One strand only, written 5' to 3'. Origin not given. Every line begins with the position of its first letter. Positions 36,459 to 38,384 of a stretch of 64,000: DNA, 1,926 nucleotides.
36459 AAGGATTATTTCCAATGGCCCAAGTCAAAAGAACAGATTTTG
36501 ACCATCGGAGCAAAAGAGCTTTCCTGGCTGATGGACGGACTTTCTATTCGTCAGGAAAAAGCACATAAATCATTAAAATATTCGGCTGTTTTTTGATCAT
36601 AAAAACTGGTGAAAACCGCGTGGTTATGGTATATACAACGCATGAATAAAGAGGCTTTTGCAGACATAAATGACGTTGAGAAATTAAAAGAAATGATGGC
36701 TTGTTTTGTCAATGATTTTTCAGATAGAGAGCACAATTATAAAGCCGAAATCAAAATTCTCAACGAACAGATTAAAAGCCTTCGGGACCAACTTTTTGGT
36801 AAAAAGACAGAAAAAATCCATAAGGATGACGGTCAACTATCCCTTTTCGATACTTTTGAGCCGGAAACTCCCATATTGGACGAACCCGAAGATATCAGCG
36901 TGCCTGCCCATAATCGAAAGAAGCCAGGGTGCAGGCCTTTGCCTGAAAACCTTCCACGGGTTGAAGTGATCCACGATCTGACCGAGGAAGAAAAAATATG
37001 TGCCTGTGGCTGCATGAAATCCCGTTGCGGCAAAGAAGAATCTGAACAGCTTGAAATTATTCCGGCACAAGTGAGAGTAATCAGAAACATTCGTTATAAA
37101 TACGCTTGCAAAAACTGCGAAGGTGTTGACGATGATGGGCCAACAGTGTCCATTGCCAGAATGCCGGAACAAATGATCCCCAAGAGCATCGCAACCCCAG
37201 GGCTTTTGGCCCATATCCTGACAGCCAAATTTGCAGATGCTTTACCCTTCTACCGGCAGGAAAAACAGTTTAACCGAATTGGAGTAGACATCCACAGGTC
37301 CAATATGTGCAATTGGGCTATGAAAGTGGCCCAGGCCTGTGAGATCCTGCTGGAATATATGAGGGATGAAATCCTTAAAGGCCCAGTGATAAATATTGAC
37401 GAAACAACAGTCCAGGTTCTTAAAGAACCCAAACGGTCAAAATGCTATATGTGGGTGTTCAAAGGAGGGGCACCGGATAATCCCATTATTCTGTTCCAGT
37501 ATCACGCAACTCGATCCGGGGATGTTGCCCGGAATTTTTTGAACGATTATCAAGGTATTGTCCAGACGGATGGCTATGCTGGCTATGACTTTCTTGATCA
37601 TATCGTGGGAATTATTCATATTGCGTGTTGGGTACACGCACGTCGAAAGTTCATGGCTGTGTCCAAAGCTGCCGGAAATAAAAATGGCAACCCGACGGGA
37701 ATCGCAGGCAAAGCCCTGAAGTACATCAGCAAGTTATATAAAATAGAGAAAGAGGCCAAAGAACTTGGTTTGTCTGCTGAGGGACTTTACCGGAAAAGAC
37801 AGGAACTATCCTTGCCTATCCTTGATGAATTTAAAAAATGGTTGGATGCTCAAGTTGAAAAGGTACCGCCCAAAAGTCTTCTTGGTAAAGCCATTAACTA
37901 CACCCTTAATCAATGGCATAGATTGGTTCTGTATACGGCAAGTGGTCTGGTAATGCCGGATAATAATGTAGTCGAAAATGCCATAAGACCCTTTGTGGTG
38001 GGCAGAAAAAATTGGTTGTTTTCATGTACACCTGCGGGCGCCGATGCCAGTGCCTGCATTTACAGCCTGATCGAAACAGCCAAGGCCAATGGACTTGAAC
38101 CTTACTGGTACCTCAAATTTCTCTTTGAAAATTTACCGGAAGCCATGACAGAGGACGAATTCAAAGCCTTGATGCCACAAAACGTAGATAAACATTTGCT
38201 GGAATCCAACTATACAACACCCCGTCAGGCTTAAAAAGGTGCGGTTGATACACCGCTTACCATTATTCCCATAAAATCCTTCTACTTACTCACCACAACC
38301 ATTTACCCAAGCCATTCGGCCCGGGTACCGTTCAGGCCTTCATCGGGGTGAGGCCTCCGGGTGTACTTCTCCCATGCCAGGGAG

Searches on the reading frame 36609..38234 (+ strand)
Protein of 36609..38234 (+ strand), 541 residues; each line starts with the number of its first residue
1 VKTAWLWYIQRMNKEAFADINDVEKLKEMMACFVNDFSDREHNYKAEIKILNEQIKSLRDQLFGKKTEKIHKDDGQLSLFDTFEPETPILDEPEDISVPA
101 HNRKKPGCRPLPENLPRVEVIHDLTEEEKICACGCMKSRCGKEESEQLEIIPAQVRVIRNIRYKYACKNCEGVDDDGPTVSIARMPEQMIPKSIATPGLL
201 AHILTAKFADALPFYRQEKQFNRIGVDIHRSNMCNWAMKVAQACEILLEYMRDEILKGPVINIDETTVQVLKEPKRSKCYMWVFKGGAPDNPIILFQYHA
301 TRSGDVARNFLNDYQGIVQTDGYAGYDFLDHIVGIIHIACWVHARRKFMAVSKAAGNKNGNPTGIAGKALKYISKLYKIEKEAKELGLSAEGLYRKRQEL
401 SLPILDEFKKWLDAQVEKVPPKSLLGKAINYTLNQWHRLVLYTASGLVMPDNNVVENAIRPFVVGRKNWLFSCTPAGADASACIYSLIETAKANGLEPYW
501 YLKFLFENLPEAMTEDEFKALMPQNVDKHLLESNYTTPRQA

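Call 66: search_protein_families(library=pfam, proteins=[window:36609-38234:+])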
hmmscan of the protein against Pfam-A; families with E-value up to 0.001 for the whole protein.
window:36609-38234:+ (541 aa): 4 families
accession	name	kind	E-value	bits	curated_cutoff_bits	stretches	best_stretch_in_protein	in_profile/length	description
PF03050.20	DDE_Tnp_IS66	-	1.3e-94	317.2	23.1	1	192-479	1-283/284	Transposase IS66 family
PF13007.12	LZ_Tnp_IS66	-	5.3e-16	59.5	22.9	1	51-120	2-71/71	Transposase C of IS166 homeodomain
PF13817.11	DDE_Tnp_IS66_C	-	3.1e-14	53.3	30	1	486-523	1-38/39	IS66 C-terminal element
PF13005.12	zf-IS66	-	1.7e-13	51.2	27.3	1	128-171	1-46/46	zinc-finger binding domain of transposase IS66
